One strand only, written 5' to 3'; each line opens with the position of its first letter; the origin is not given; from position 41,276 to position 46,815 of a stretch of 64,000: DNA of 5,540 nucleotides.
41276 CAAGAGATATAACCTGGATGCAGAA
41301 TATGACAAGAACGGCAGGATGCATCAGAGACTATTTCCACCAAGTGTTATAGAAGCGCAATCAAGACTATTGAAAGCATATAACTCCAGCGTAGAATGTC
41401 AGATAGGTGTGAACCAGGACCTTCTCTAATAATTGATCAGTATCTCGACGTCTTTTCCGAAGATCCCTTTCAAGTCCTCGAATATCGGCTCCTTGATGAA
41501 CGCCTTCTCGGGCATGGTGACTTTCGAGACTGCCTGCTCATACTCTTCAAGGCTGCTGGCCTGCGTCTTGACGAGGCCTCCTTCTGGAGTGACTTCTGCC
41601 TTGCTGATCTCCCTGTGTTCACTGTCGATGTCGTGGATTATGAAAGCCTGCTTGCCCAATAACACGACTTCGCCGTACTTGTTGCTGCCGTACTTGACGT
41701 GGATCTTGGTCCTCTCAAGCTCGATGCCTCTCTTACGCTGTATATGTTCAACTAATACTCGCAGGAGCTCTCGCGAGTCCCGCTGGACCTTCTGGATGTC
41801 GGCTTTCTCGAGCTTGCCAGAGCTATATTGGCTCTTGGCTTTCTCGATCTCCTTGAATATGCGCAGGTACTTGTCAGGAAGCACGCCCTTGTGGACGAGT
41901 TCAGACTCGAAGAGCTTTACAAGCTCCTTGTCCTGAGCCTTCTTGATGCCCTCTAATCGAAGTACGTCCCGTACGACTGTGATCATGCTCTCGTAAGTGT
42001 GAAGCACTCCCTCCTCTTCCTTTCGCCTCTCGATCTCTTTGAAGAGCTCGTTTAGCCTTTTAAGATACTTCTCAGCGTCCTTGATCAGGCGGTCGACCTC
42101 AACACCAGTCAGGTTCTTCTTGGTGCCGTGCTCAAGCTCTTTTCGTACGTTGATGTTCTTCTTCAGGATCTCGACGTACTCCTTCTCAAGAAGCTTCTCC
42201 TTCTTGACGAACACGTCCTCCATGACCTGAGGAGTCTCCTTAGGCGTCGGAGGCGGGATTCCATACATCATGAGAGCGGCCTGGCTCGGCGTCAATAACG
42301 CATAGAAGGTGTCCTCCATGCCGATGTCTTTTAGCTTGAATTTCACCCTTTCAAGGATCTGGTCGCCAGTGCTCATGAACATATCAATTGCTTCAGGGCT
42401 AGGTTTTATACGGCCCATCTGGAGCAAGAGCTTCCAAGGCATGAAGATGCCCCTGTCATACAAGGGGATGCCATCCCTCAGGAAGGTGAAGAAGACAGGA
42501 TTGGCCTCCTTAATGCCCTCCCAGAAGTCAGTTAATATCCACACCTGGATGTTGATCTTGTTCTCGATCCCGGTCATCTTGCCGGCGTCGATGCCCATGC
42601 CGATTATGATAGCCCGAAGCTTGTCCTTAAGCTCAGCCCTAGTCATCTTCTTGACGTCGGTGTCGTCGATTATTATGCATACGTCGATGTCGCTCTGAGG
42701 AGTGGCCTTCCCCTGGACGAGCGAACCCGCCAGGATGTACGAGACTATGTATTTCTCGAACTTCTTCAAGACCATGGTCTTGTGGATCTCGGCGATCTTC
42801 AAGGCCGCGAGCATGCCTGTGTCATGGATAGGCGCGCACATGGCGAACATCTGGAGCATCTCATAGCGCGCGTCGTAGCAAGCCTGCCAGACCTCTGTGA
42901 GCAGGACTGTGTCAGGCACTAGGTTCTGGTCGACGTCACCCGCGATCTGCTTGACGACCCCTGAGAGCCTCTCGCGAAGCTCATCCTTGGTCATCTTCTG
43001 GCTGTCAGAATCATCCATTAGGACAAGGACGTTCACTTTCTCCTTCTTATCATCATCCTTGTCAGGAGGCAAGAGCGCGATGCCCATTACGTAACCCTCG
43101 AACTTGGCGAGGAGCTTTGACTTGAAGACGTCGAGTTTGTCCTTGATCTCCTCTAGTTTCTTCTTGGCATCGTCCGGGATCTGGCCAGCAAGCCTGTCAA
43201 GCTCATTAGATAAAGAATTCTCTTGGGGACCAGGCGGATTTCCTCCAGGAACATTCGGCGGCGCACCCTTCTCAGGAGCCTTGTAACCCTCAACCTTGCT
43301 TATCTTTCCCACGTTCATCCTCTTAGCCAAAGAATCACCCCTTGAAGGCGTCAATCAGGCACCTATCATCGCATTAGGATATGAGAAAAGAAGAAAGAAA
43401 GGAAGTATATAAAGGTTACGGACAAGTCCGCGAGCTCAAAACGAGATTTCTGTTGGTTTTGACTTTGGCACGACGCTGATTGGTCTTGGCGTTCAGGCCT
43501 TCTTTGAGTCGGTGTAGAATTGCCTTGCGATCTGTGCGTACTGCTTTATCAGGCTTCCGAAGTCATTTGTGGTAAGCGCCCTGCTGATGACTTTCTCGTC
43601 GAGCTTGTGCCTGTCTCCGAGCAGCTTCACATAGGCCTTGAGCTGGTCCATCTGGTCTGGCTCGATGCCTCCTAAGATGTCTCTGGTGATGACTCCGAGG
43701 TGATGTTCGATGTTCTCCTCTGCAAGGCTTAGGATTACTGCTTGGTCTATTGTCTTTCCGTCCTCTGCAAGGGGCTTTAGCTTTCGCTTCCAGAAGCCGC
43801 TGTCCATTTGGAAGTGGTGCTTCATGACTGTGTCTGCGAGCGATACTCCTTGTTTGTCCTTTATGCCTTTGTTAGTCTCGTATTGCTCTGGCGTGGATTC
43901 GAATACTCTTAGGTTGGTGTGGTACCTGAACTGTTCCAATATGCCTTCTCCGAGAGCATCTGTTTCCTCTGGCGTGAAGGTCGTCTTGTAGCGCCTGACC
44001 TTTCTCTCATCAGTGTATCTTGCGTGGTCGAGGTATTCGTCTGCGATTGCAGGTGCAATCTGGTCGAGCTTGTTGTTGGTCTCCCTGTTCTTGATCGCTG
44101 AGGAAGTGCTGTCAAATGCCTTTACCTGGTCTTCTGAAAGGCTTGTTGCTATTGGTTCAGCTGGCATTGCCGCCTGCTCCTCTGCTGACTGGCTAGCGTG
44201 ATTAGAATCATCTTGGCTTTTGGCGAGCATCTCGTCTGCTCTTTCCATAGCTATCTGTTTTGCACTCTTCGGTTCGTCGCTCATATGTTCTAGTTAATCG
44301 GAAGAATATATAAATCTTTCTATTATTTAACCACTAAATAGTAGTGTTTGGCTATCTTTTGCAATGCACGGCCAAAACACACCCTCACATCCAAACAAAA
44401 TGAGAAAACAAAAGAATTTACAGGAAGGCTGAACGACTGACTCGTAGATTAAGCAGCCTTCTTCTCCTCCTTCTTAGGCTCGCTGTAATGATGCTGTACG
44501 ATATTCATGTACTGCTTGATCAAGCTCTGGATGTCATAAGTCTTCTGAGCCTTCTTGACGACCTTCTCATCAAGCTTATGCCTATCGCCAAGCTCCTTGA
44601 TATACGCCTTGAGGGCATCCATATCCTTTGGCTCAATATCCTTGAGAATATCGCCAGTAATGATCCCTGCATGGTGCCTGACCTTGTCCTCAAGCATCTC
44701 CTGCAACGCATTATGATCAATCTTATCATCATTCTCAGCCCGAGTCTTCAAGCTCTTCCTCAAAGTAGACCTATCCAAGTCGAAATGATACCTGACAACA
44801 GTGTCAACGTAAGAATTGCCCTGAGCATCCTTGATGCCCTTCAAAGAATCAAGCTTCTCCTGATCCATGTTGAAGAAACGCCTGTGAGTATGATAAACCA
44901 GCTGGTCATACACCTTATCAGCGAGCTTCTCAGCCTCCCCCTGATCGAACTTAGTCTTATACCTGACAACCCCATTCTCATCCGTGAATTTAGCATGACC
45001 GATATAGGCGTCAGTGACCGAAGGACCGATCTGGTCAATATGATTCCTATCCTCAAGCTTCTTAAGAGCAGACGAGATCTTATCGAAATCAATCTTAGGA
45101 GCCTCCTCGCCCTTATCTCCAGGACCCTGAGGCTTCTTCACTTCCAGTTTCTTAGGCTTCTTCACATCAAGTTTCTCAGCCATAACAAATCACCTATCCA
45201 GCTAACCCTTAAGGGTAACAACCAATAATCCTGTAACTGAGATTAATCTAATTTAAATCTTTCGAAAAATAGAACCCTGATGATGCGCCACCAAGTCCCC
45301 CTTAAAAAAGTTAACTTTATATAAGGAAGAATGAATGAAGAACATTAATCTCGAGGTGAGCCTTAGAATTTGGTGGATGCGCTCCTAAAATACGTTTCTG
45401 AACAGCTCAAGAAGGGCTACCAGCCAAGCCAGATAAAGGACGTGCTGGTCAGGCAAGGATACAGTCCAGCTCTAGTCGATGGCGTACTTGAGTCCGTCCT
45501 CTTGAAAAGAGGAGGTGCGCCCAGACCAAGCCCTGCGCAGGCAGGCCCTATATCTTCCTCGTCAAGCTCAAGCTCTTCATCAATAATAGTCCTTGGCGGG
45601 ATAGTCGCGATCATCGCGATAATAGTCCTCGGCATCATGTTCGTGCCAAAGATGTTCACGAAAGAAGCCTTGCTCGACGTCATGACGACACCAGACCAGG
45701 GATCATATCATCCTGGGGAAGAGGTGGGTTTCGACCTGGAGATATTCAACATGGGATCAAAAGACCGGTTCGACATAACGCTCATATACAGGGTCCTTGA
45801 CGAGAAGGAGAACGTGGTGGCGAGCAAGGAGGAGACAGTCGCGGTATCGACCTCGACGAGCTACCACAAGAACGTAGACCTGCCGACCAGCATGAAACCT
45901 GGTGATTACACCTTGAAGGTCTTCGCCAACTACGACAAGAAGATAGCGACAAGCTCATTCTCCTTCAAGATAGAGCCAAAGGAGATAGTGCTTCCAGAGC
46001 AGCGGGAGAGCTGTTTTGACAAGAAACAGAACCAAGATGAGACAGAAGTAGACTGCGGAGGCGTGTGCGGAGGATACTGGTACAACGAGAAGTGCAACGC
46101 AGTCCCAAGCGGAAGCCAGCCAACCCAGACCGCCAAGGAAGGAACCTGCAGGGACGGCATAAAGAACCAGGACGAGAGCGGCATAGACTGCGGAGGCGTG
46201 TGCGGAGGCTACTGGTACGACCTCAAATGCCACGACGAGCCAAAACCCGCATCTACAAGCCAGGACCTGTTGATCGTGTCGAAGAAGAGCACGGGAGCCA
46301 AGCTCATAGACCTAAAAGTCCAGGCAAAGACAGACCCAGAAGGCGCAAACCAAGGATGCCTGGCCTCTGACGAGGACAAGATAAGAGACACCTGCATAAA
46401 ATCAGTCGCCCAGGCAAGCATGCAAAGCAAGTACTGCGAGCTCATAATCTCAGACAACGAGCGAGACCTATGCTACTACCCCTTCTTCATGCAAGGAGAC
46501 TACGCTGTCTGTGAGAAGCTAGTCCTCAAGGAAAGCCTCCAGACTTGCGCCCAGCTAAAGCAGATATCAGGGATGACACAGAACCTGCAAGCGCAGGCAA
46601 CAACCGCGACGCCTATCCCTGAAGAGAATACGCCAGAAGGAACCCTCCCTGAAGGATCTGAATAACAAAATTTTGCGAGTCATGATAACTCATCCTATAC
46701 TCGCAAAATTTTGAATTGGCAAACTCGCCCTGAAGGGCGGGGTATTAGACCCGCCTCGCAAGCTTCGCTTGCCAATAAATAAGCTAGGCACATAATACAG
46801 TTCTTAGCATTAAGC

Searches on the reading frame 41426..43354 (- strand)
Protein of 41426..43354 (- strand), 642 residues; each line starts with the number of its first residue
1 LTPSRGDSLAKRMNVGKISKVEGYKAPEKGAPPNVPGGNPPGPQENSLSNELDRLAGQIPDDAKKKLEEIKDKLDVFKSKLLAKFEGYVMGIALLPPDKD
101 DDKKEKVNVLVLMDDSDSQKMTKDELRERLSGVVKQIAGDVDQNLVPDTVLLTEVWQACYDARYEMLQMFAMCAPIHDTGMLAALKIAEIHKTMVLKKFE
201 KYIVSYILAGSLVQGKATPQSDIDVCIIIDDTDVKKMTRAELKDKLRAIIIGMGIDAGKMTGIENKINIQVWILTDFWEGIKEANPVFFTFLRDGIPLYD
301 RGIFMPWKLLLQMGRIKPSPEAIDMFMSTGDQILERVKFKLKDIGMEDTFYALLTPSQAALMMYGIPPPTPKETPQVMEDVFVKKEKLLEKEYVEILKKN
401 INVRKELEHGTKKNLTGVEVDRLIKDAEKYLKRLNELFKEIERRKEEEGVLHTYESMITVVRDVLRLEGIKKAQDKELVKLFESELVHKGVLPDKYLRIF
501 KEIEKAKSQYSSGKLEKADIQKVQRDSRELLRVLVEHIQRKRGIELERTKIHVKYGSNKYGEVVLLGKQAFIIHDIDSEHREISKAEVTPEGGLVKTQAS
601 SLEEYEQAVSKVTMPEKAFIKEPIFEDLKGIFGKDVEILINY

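Call 40: search_protein_families(library=pfam, proteins=[window:41426-43354:-], max_evalue=0.01)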
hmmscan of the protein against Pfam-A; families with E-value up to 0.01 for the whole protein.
window:41426-43354:- (642 aa): 5 families
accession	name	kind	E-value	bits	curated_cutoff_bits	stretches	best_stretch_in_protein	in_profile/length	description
PF01909.29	NTP_transf_2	-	3.5e-07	31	21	1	198-244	11-59/93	Nucleotidyltransferase domain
PF18765.7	Polbeta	-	2.3e-06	28.1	26.9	1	200-256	8-65/93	Polymerase beta, Nucleotidyltransferase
PF22600.2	MTPAP-like_central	-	0.0011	19.5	27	1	194-239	32-75/139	Poly(A) RNA polymerase, mitochondrial-like, central palm domain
PF05168.19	HEPN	-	0.0036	17.9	22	1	421-536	2-115/117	HEPN domain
PF02037.33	SAP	-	0.0044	17.1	23.9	0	233-248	1-16/37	SAP domain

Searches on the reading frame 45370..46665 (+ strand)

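Call 40: search_protein_families(library=pfam, proteins=[window:45370-46665:+], max_evalue=0.01)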
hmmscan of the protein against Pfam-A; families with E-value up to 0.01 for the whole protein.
window:45370-46665:+ (431 aa): 3 families
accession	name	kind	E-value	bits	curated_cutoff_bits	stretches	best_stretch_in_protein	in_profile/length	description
PF01835.25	MG2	-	0.00011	22.9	32.8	1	106-197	4-94/96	MG2 domain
PF10648.15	Gmad2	-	0.00029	21.5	25.7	1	128-186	20-79/86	Immunoglobulin-like domain of bacterial spore germination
PF09608.15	Alph_Pro_TM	-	0.00034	20.9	24.5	1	143-203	127-188/227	Putative transmembrane protein (Alph_Pro_TM)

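Call 86: search_protein_families(library=phrogs, proteins=[window:45370-46665:+], max_evalue=0.01)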
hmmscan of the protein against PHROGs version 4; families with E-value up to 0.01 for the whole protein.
window:45370-46665:+ (431 aa): 0 families
